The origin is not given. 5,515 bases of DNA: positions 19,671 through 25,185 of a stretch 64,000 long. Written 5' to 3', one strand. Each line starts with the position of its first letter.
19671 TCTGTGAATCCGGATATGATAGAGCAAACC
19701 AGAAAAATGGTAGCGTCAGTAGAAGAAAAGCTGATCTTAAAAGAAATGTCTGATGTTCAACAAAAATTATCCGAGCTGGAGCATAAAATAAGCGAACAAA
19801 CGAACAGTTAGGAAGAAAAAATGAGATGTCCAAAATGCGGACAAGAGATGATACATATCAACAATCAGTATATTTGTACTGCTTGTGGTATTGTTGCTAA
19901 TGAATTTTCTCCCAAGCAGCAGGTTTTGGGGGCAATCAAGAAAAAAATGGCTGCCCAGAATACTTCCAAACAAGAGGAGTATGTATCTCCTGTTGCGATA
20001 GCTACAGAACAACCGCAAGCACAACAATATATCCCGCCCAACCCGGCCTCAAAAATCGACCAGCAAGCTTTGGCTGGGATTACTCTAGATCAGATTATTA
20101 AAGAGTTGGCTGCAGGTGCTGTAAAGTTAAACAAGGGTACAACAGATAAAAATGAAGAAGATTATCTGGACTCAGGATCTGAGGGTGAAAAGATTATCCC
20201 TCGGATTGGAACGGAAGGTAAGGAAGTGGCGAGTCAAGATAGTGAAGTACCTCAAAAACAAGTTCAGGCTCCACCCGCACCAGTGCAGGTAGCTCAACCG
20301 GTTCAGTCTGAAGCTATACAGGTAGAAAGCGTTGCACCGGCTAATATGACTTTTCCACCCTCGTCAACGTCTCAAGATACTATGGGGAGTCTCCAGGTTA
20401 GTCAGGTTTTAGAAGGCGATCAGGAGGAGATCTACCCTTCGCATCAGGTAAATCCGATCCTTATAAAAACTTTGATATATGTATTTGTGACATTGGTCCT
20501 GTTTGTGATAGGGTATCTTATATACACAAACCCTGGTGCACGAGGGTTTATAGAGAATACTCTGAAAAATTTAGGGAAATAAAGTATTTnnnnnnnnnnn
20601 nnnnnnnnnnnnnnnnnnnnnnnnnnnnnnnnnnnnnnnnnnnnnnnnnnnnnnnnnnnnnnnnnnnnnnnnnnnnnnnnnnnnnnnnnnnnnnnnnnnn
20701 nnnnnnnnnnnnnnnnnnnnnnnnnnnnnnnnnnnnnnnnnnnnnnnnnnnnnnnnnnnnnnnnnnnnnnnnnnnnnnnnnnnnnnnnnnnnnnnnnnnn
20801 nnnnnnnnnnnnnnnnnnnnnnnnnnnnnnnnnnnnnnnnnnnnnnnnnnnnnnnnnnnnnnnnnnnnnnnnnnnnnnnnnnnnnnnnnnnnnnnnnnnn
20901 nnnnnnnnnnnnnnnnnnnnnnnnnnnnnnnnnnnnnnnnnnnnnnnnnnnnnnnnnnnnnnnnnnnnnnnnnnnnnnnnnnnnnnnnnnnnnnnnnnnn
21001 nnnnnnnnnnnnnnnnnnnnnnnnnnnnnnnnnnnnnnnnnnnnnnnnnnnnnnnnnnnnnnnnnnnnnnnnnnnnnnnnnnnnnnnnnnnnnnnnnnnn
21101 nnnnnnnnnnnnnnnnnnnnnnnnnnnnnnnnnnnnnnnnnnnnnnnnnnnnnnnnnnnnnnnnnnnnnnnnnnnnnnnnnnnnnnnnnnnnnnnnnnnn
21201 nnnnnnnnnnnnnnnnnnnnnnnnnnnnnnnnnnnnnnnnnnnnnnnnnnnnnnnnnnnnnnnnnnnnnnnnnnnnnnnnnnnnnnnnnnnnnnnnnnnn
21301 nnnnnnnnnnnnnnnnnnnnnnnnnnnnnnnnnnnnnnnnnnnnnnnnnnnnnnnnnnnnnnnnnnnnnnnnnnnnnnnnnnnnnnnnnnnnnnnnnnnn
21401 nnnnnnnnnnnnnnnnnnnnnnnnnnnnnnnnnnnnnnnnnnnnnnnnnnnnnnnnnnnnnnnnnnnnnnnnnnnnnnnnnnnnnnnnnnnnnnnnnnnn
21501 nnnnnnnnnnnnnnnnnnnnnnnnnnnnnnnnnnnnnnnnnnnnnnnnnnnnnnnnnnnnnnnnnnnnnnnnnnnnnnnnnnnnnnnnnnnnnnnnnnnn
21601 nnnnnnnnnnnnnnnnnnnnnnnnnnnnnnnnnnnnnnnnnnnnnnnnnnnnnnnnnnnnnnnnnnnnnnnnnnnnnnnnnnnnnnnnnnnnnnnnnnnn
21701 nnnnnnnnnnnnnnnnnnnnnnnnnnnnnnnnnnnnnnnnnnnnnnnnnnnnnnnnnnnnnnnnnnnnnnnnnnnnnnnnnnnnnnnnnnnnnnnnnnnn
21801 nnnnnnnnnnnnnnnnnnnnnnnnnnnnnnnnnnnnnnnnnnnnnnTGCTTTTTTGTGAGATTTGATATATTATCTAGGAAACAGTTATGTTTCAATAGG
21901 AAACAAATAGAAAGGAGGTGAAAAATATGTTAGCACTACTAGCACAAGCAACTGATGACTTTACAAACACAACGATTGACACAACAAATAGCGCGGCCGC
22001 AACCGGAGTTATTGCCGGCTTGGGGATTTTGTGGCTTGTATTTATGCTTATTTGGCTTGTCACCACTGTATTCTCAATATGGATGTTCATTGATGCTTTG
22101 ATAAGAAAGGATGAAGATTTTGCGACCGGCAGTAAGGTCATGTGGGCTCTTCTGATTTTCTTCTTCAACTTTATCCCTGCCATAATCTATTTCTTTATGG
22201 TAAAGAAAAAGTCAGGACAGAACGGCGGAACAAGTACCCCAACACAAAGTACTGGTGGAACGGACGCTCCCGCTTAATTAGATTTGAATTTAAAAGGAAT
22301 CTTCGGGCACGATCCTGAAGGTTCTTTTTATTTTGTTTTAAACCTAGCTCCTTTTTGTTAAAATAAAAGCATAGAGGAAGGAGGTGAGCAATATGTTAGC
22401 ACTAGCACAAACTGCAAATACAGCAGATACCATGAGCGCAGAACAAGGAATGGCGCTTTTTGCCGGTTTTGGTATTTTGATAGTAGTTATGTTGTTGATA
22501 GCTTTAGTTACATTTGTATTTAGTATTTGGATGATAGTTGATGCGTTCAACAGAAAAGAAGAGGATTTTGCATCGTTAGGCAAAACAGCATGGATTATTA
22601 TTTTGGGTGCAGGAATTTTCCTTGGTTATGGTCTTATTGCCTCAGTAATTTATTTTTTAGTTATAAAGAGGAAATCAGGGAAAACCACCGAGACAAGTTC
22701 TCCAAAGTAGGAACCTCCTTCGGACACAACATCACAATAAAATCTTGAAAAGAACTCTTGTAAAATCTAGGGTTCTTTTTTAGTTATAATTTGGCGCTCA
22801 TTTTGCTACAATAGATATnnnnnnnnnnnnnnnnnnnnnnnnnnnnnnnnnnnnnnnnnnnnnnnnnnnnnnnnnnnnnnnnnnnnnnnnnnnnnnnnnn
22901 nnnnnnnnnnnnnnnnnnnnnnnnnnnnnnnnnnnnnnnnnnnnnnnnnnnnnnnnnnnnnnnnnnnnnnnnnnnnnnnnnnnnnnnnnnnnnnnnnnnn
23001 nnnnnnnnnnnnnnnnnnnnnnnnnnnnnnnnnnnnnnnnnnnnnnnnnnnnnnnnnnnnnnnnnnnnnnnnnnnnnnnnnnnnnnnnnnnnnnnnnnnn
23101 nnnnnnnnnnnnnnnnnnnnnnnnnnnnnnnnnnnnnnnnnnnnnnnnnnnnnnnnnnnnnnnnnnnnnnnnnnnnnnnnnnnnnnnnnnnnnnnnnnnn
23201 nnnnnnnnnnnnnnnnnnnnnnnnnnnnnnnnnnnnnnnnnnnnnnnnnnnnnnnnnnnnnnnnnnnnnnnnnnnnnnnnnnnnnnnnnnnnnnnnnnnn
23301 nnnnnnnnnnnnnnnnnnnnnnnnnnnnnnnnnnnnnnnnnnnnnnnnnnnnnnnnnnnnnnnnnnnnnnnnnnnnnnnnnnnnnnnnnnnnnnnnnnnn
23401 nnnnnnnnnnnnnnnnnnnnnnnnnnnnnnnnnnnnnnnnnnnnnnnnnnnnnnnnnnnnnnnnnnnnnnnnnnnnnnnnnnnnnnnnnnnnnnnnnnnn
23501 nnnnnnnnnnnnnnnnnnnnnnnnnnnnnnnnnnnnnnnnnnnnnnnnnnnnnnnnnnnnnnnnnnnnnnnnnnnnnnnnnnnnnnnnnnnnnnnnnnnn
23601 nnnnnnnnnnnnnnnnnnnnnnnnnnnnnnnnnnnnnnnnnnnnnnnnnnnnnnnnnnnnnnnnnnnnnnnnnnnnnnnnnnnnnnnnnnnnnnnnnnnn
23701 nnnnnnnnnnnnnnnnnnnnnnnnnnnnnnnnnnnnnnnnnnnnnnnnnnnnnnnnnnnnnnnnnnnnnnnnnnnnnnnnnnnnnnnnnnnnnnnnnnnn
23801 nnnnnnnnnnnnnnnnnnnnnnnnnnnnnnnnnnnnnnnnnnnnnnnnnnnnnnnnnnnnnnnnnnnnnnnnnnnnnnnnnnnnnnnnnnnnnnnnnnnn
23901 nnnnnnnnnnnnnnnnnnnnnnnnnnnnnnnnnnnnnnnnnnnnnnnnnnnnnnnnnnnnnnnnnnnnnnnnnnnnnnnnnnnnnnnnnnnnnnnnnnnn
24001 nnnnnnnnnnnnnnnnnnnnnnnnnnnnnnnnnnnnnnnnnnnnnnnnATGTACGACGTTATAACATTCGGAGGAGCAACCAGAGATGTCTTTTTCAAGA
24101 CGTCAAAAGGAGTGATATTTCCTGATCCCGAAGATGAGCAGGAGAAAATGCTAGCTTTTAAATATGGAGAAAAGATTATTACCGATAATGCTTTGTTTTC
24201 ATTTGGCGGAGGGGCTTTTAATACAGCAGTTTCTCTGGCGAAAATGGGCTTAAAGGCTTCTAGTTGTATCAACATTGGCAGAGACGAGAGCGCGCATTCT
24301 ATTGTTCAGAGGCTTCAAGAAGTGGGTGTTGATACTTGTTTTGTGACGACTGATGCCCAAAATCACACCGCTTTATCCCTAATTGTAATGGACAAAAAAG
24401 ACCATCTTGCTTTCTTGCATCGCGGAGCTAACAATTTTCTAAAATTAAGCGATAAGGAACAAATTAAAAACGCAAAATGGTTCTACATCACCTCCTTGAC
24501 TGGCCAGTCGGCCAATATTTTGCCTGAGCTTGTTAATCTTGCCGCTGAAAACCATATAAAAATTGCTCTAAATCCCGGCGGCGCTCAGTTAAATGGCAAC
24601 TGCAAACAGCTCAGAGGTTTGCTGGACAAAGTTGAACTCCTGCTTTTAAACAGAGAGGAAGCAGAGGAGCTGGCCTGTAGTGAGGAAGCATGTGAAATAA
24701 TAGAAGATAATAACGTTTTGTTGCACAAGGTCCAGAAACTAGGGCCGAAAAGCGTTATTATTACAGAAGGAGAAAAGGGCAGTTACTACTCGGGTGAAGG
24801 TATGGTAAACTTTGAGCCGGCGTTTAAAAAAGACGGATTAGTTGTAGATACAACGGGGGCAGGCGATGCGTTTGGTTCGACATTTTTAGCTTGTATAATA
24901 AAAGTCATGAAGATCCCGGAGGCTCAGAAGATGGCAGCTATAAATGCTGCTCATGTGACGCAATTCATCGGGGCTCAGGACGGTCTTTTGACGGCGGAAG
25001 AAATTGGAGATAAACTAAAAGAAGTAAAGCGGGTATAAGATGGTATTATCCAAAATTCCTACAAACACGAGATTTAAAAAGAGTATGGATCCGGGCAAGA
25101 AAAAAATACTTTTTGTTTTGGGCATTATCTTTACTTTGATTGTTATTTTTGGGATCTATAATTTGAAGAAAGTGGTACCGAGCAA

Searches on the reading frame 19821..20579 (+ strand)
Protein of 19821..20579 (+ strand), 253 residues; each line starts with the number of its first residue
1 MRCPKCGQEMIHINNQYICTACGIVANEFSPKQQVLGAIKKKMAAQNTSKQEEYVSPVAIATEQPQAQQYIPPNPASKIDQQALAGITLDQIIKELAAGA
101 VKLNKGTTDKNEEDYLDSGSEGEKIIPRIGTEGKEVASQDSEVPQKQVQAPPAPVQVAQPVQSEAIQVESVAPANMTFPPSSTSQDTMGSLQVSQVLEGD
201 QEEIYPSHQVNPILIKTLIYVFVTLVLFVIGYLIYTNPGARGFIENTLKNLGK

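Call 7: search_protein_families(library=pfam, proteins=[window:19821-20579:+], max_evalue=0.001)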
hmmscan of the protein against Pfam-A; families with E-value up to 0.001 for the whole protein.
window:19821-20579:+ (253 aa): 1 family
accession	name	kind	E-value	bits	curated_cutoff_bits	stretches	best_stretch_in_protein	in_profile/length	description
PF08271.17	Zn_Ribbon_TF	-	0.00035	20.5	29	1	1-31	1-34/43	TFIIB zinc-binding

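Call 88: search_protein_families(library=ncbifam, proteins=[window:19821-20579:+], max_evalue=0.001)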
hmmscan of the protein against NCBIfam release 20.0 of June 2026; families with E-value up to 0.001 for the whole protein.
window:19821-20579:+ (253 aa): 1 family
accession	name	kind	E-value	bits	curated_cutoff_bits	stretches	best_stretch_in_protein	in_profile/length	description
TIGR01384.1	TFS_arch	equivalog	0.00069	20.3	64.75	0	3-57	3-57/101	transcription factor S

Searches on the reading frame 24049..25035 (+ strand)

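Call 7: search_protein_families(library=pfam, proteins=[window:24049-25035:+], max_evalue=0.001)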
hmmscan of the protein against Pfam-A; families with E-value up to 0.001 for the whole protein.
window:24049-25035:+ (329 aa): 2 families
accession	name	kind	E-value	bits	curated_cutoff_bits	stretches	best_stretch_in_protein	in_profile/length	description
PF00294.29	PfkB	-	5.2e-42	144.6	25.8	1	39-313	22-299/302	pfkB family carbohydrate kinase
PF08543.17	Phos_pyr_kin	-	0.00061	19.7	27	0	186-297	110-225/246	Phosphomethylpyrimidine kinase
